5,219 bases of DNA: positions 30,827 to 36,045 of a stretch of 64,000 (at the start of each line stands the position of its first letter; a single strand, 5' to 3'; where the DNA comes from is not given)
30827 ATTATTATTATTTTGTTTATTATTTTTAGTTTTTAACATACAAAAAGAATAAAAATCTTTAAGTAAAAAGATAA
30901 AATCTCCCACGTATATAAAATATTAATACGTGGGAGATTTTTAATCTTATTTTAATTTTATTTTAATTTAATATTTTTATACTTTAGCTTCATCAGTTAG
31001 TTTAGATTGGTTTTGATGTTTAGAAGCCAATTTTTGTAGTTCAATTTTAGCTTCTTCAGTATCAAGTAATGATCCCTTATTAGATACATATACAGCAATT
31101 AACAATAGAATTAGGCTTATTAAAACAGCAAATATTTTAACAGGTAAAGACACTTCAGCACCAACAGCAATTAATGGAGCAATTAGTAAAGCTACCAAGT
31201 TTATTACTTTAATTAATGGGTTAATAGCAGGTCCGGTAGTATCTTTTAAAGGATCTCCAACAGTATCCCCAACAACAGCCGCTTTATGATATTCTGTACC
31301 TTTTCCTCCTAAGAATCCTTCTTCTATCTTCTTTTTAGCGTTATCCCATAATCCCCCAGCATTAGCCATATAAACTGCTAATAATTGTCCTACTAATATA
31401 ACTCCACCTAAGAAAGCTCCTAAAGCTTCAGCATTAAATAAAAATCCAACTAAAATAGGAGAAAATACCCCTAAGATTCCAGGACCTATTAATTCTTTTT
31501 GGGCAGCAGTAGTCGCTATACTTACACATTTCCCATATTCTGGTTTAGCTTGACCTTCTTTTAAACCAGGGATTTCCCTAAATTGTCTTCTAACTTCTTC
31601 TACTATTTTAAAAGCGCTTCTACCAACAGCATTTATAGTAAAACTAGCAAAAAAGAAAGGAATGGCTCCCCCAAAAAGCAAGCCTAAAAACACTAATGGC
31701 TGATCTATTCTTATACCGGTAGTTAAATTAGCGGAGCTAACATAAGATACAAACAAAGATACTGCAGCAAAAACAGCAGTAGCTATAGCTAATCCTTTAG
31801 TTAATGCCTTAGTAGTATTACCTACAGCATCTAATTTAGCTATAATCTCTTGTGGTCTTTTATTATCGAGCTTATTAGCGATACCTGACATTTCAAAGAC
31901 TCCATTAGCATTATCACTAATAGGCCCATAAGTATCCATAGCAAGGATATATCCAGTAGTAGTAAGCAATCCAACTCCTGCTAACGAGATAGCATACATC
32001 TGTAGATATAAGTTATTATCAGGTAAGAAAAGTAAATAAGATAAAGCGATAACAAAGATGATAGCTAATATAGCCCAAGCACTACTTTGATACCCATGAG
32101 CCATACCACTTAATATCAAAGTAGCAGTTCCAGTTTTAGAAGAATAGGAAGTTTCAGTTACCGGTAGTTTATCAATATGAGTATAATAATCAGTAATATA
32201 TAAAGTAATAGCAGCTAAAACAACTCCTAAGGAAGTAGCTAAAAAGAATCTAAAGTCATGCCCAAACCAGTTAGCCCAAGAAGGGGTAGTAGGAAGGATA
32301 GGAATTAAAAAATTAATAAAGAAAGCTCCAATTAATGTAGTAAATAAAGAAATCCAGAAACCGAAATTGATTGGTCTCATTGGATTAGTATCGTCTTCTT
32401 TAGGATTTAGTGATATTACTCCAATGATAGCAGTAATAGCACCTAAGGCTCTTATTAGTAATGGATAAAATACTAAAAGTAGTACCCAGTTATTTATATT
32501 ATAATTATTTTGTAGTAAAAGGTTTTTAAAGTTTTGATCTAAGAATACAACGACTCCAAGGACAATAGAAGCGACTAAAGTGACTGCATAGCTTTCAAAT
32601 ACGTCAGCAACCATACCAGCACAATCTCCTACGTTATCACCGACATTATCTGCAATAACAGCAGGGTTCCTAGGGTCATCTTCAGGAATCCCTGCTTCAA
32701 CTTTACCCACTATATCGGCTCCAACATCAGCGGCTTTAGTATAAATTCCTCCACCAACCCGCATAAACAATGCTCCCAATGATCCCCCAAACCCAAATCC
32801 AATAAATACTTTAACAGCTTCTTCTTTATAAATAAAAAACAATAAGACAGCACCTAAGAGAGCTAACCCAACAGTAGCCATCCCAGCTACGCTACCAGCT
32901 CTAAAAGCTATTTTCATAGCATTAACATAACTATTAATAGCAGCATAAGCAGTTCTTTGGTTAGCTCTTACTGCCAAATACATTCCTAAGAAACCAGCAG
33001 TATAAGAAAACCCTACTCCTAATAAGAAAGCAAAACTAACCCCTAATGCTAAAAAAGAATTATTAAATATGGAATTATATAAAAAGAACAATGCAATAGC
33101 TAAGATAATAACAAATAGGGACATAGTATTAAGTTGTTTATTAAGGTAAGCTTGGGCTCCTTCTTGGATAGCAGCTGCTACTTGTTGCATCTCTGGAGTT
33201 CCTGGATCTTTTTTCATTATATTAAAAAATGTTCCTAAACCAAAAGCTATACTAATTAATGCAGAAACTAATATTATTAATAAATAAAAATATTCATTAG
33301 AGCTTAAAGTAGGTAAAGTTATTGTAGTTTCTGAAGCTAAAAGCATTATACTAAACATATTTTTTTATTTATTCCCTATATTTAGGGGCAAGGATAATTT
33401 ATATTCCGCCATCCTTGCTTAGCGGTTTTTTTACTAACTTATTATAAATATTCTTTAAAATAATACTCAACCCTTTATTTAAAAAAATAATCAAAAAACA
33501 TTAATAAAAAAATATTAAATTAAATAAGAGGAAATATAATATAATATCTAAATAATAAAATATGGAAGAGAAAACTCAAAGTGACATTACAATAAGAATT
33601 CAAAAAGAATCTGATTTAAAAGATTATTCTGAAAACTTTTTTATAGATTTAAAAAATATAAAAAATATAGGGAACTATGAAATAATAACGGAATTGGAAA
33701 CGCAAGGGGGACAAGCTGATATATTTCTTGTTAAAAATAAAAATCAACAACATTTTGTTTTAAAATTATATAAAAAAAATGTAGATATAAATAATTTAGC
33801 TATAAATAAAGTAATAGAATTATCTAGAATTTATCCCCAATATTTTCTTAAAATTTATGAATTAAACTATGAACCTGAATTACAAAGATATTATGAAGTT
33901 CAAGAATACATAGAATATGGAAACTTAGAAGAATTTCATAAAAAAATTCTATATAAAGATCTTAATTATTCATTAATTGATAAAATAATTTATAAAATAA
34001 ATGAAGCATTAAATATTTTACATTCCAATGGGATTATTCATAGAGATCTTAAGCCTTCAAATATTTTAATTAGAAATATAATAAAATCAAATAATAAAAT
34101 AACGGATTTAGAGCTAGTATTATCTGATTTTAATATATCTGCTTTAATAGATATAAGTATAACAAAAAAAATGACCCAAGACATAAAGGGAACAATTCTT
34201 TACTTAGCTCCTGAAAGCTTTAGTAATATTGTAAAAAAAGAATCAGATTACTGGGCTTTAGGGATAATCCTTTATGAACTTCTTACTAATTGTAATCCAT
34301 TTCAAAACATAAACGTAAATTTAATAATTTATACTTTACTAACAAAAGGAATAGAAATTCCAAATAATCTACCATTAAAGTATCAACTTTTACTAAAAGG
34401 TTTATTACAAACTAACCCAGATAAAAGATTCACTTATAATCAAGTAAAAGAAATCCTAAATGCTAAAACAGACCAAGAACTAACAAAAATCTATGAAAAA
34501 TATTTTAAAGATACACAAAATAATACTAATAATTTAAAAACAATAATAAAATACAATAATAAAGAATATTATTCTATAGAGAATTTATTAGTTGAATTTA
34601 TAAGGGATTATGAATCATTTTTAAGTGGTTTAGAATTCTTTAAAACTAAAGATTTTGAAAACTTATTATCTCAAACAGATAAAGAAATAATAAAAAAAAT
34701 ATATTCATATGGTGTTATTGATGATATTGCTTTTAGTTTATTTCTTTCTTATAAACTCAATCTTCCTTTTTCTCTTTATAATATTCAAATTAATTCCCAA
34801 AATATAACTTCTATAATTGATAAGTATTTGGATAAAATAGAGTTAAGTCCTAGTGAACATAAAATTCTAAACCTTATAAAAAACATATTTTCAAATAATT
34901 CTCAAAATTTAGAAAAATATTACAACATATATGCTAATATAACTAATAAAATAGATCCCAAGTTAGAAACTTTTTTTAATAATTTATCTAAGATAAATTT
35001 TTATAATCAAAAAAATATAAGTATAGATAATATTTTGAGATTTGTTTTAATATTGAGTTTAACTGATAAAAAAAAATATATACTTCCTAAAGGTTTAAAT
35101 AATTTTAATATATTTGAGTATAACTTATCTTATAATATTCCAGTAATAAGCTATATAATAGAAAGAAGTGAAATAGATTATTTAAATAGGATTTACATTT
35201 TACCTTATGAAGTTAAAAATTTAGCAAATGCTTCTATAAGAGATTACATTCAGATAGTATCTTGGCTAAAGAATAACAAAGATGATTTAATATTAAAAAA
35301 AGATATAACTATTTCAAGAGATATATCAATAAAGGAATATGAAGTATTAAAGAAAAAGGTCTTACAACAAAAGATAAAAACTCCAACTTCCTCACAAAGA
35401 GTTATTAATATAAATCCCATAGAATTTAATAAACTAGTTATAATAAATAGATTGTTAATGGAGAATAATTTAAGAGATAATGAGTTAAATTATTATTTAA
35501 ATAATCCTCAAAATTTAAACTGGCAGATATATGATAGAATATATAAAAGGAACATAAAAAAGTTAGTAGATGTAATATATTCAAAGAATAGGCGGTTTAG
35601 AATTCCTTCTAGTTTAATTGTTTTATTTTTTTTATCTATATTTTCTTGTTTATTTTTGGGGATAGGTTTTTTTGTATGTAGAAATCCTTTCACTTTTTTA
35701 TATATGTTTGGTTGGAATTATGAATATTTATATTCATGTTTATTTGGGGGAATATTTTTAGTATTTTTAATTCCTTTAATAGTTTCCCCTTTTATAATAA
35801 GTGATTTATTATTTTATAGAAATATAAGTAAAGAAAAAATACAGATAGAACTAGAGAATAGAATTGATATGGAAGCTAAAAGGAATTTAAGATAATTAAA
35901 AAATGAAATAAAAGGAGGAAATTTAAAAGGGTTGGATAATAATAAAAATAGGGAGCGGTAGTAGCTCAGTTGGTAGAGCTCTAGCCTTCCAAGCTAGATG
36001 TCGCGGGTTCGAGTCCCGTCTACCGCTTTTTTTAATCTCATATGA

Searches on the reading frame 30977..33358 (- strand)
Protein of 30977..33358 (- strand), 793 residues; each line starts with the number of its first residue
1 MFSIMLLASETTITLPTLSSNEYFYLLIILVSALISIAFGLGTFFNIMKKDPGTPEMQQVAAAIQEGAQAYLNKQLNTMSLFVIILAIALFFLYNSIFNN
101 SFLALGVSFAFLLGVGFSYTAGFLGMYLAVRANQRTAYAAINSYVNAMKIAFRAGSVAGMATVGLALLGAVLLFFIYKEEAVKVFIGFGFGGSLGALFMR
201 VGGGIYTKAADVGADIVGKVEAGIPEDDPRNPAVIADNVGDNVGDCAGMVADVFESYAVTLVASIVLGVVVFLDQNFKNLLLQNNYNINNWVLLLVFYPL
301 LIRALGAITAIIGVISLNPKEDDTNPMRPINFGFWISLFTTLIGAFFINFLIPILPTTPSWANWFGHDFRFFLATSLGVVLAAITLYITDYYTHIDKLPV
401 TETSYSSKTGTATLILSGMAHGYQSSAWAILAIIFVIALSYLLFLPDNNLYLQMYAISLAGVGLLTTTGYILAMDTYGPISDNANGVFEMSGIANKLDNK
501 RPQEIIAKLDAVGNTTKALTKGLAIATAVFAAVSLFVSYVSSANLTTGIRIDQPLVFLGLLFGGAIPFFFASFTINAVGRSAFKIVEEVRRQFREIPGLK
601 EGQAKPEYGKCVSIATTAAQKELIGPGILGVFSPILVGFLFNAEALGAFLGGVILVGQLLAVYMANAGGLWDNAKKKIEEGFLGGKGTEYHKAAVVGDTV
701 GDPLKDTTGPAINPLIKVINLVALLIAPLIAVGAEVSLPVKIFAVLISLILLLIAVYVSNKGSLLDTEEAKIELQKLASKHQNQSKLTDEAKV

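Call 77: search_protein_families(library=ncbifam, proteins=[window:30977-33358:-], max_evalue=1e-10)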
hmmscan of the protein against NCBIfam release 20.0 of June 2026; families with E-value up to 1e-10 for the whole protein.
window:30977-33358:- (793 aa): 13 families
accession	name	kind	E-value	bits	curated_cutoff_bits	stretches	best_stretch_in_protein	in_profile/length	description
NF001952.0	PRK00733.1-4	equivalog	1.1e-260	867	912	1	17-770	10-770/782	sodium-translocating pyrophosphatase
NF001960.0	PRK00733.3-5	equivalog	8e-231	768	546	1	26-731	5-668/673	sodium-translocating pyrophosphatase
NF001959.0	PRK00733.3-4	equivalog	6.2e-227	755.2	975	1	28-731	7-669/674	sodium-translocating pyrophosphatase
NF001953.0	PRK00733.2-1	equivalog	8.7e-218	725.1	783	1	25-730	4-696/697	sodium-translocating pyrophosphatase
TIGR01104.1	V_PPase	equivalog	2.1e-212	707.5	651.9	1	26-732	4-692/697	V-type H(+)-translocating pyrophosphatase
NF001951.0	PRK00733.1-2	equivalog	7e-207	689.3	859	1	25-731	5-689/691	sodium-translocating pyrophosphatase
NF001955.0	PRK00733.2-4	equivalog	1.7e-203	678.1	1059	1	25-753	5-705/736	sodium-translocating pyrophosphatase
NF001954.0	PRK00733.2-2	equivalog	1.3e-201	671.9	894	1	26-731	4-718/723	sodium-translocating pyrophosphatase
NF001961.0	PRK00733.3-6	equivalog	7.2e-194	645.8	926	1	29-730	8-670/671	sodium-translocating pyrophosphatase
NF001957.0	PRK00733.3-2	equivalog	5.5e-191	636.5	945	1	27-730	2-648/651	sodium-translocating pyrophosphatase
NF001958.0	PRK00733.3-3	equivalog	1e-188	628.9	1055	1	27-732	5-675/680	sodium-translocating pyrophosphatase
NF001956.0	PRK00733.3-1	equivalog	2.4e-156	522.3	1321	1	53-730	39-692/704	sodium-translocating pyrophosphatase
NF001950.0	PRK00733.1-1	equivalog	1.8e-102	343.9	826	1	7-758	30-794/807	sodium-translocating pyrophosphatase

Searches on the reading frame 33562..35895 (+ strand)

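Call 85: search_protein_families(library=padloc, proteins=[window:33562-35895:+], max_evalue=0.00001)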
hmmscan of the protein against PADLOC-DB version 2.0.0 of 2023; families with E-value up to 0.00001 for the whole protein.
window:33562-35895:+ (777 aa): 31 families (the best 25 are shown)
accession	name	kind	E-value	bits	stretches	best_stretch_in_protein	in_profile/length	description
PDLC04138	mad6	-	7.1e-42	142.1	1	48-335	61-346/659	mads_6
PDLC04053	PD-T4-6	-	4.4e-29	99.9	1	34-317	6-286/311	-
PDLC03920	MkoA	-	7.4e-29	98.7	1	34-307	5-282/1112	-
PDLC04042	PD-T4-6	-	3e-27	94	1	48-306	19-276/292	-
PDLC04047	PD-T4-6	-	4.6e-26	89.7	1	35-264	8-229/327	-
PDLC04057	PD-T4-6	-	1.4e-23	81.7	1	37-335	8-302/443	-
PDLC04060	PD-T4-6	-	4.9e-22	76.5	1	88-336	63-301/486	-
PDLC04054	PD-T4-6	-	6.5e-22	76.4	1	126-291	99-261/347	-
PDLC04061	PD-T4-6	-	7.2e-21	73.3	1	113-297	98-278/510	-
PDLC04044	PD-T4-6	-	8.1e-20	69.3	1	38-347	33-334/372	-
PDLC04048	PD-T4-6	-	8.6e-19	66.1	1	37-251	10-216/354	-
PDLC04062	PD-T4-6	-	9.9e-19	65.7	1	103-334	106-309/450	-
PDLC04039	PD-T4-6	-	2e-18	64.6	1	141-267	118-235/458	-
PDLC04043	PD-T4-6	-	2.5e-17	61.1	1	141-261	119-231/452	-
PDLC01088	C3a189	-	6.3e-16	56.1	1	109-289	71-248/840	kinase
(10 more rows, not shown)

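Call 86: search_protein_families(library=pfam, proteins=[window:33562-35895:+], max_evalue=0.0001)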
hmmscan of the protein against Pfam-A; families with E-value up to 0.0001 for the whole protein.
window:33562-35895:+ (777 aa): 2 families
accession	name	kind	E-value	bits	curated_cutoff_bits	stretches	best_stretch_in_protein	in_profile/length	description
PF00069.31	Pkinase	-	2.9e-34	119.1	31.7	1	48-296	9-258/263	Protein kinase domain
PF07714.23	PK_Tyr_Ser-Thr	-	6.3e-23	81.8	23.1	1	58-298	24-257/258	Protein tyrosine and serine/threonine kinase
